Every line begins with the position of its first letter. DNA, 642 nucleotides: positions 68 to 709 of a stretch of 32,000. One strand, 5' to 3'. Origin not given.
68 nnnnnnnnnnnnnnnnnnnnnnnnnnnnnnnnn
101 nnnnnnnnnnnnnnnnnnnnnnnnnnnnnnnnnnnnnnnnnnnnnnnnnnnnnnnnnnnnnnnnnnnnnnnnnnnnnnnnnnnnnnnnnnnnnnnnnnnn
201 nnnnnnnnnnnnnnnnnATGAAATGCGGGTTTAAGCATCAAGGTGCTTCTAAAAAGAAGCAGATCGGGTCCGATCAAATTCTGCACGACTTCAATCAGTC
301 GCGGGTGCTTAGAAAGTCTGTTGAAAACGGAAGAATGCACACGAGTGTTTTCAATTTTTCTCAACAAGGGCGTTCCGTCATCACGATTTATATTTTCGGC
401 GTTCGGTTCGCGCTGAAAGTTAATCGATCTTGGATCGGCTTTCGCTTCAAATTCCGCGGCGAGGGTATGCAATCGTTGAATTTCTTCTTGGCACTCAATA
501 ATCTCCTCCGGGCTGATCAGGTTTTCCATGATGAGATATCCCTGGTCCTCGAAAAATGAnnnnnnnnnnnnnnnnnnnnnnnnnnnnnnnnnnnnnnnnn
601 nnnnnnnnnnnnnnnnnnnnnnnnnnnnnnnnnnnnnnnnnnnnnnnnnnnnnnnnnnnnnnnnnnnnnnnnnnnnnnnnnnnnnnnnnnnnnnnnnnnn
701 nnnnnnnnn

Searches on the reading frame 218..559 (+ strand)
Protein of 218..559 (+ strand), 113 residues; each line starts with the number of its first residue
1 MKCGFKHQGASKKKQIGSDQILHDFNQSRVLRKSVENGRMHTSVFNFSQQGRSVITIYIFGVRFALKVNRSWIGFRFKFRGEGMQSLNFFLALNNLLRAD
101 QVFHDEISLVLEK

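Call 37: find_encoding_contigs(protein=window:218-559:+, flank=3000, max_places=10)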
Protein window:218-559:+ (113 aa): no gene with exactly this product is on record in the collection.

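Call 53: search_protein_families(library=pfam, proteins=[window:218-559:+])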
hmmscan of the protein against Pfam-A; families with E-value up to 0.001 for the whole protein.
window:218-559:+ (113 aa): 0 families
